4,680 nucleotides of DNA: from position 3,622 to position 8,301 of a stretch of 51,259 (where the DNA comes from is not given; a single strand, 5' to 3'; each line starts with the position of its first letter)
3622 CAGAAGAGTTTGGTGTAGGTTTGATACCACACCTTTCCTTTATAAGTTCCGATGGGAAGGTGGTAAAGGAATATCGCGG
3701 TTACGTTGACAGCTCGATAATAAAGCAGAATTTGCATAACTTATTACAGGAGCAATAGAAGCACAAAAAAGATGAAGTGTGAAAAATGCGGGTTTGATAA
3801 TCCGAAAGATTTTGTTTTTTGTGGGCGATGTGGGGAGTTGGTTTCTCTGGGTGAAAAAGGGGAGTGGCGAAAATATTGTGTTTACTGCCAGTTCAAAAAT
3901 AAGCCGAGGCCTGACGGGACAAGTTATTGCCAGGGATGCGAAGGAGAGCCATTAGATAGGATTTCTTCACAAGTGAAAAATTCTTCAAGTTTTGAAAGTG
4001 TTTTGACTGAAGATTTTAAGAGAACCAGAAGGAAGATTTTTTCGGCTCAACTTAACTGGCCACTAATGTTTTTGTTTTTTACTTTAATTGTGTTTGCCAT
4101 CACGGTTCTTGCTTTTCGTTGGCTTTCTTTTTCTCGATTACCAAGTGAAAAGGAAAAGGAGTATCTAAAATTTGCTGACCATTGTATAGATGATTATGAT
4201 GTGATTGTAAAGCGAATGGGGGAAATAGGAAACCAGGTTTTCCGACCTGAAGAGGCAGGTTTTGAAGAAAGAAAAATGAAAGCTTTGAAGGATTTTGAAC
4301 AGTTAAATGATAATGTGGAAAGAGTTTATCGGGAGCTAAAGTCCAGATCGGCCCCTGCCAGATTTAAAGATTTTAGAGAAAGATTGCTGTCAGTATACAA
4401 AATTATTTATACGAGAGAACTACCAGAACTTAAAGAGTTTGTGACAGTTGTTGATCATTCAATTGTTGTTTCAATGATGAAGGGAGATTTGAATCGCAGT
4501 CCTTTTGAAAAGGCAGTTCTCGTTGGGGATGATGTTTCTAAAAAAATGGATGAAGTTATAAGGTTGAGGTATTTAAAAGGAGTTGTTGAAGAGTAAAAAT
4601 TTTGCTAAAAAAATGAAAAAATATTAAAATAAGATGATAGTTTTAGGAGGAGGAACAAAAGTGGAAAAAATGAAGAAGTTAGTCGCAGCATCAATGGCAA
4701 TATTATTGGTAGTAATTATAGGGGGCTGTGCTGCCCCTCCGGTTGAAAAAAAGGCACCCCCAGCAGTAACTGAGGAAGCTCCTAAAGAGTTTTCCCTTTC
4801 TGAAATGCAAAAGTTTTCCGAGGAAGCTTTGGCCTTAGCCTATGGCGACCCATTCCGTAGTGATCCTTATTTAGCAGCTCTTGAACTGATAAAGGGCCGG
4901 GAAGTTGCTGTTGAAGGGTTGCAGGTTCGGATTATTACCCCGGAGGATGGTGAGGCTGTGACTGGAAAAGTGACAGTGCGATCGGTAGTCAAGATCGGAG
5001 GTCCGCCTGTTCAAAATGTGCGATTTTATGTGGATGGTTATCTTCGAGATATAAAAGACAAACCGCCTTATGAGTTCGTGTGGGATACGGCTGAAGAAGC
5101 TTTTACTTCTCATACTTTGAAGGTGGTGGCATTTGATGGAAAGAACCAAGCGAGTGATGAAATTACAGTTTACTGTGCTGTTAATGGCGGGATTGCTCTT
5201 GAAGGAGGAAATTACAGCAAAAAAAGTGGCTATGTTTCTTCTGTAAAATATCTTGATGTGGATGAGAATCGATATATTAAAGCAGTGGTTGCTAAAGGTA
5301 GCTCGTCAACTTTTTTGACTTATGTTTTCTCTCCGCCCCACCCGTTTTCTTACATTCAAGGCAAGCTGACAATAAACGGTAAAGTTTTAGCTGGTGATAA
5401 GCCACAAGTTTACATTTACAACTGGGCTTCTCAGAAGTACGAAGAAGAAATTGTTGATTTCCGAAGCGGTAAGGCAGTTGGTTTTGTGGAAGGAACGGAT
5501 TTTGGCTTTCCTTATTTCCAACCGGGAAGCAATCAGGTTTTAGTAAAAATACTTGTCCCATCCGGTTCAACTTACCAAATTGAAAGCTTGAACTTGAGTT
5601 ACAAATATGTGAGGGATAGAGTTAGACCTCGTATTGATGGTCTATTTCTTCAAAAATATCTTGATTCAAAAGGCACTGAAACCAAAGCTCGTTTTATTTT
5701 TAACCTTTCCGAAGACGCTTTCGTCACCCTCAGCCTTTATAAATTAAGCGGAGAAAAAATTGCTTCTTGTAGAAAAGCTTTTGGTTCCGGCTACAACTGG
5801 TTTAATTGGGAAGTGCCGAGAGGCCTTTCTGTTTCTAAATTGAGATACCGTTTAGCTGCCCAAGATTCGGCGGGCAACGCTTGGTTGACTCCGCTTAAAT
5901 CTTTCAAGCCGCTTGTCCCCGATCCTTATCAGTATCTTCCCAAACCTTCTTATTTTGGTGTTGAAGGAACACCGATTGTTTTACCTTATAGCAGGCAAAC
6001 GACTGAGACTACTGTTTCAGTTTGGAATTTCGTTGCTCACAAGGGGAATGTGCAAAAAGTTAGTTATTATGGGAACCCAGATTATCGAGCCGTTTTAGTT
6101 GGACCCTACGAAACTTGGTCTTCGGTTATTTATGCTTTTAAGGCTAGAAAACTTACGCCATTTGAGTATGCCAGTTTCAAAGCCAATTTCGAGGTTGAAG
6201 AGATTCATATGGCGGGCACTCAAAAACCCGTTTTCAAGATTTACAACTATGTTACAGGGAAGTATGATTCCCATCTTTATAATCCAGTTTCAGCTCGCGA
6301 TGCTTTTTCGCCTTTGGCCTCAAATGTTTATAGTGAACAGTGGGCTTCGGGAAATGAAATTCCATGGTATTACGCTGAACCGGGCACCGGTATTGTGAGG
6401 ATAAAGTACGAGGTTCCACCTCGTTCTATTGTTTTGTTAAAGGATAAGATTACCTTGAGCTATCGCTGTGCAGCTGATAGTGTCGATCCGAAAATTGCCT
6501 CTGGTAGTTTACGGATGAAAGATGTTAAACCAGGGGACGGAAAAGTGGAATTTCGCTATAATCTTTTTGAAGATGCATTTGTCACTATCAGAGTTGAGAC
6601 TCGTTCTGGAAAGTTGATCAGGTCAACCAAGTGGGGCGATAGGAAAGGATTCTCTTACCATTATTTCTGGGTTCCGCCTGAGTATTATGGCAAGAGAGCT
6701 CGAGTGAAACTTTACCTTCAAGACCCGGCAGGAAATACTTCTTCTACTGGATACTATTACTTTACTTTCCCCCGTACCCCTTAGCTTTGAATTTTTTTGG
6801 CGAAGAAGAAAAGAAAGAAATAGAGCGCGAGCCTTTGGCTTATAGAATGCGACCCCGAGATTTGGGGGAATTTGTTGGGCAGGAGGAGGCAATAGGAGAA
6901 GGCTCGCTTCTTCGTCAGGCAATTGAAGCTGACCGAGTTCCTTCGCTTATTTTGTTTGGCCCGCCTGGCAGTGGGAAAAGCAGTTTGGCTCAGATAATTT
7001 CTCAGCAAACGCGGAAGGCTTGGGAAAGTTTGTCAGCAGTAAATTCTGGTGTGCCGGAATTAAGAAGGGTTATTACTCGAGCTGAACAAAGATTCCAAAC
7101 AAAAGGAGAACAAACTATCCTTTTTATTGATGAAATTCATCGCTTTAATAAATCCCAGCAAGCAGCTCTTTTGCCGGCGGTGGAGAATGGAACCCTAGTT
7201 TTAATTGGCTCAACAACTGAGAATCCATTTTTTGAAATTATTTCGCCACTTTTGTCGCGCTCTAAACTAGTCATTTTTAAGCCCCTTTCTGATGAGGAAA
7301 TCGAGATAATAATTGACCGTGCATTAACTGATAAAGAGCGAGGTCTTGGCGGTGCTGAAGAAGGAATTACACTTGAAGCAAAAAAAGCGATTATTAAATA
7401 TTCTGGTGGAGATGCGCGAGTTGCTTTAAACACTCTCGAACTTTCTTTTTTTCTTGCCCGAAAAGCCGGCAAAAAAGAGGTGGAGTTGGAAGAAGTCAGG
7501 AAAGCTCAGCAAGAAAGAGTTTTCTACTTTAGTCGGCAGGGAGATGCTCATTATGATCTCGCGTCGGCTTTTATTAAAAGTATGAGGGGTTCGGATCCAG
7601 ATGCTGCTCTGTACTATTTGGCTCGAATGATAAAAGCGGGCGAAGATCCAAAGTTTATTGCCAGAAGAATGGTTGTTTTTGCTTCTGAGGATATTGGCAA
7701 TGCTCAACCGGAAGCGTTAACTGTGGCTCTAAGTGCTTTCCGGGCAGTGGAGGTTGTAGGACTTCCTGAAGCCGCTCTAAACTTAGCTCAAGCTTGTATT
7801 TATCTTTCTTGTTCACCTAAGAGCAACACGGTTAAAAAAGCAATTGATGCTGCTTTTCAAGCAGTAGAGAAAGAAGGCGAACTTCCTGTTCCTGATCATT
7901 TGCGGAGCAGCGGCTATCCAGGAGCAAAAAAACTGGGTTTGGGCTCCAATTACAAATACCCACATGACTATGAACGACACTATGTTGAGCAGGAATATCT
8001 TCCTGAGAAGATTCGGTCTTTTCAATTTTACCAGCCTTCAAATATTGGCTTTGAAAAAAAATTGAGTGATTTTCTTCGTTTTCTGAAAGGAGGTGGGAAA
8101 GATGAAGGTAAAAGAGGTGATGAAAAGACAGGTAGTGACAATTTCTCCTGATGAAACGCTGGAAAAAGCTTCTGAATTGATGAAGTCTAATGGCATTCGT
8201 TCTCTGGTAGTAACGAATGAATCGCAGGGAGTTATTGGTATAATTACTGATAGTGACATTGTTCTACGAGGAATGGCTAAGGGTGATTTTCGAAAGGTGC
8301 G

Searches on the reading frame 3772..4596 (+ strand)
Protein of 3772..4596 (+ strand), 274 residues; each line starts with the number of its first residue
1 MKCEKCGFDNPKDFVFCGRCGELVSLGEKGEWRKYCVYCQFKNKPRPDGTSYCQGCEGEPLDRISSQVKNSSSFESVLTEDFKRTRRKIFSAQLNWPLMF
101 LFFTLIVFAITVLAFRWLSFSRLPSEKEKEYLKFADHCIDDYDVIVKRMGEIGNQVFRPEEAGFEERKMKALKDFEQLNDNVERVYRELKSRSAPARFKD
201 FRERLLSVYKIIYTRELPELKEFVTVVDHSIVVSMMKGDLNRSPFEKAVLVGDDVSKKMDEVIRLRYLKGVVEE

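Call 9: search_protein_families(library=pfam, proteins=[window:3772-4596:+])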
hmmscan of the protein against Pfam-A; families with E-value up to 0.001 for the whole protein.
window:3772-4596:+ (274 aa): 1 family
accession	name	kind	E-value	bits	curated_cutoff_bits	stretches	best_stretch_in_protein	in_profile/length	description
PF12773.13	DZR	-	1.2e-06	29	27.3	1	3-56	1-44/45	Double zinc ribbon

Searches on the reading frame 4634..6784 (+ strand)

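Call 9: search_protein_families(library=pfam, proteins=[window:4634-6784:+])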
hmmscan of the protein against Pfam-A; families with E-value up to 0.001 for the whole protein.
window:4634-6784:+ (716 aa): 1 family
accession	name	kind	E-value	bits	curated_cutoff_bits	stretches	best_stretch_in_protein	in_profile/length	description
PF17957.7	Big_7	-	3.6e-10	40.8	24.1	1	97-164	2-70/70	Bacterial Ig domain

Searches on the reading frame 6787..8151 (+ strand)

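Call 9: search_protein_families(library=pfam, proteins=[window:6787-8151:+])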
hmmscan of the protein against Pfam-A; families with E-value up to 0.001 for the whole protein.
window:6787-8151:+ (454 aa): 13 families
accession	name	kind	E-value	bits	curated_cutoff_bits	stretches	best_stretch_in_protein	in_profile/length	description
PF12002.13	MgsA_C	-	4.2e-69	232.2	27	1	268-431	1-164/167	MgsA AAA+ ATPase C terminal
PF16193.11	AAA_assoc_2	-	4.2e-22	78.6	34.3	1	195-267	8-81/81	AAA C-terminal domain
PF05496.18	RuvB_N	-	4.1e-14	53.1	27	1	21-140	1-117/159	Holliday junction DNA helicase RuvB P-loop domain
PF00004.35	AAA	-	1.4e-13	51.9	21.2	1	54-166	1-130/131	ATPase family associated with various cellular activities (AAA)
PF07728.20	AAA_5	-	6.6e-08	33.1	22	1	54-145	2-103/139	AAA domain (dynein-related subfamily)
PF00158.32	Sigma54_activat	-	9.1e-08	32.4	20.2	0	106-146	91-131/168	Sigma-54 interaction domain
PF13191.12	AAA_16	-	4.6e-07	30.9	32.6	0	29-77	2-50/167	AAA ATPase domain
PF13173.12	AAA_14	-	1.4e-06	28.8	27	1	54-172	5-128/129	AAA domain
PF14532.12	Sigma54_activ_2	-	3.1e-06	27.9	25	1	54-133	24-94/138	Sigma-54 interaction domain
PF22703.2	Cdc6_lid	-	6.1e-06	26.5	27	1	206-242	32-68/68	Cdc6 AAA+ ATPase-type lid domain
PF01078.27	Mg_chelatase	-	0.0002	21.3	20.3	0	52-72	23-43/207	Magnesium chelatase, subunit ChlI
PF13401.12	AAA_22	-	0.00068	20.4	27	0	53-75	7-29/130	AAA domain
PF20720.3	nSTAND3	-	0.00091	19.4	27.2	0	54-100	20-65/155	Novel STAND NTPase 3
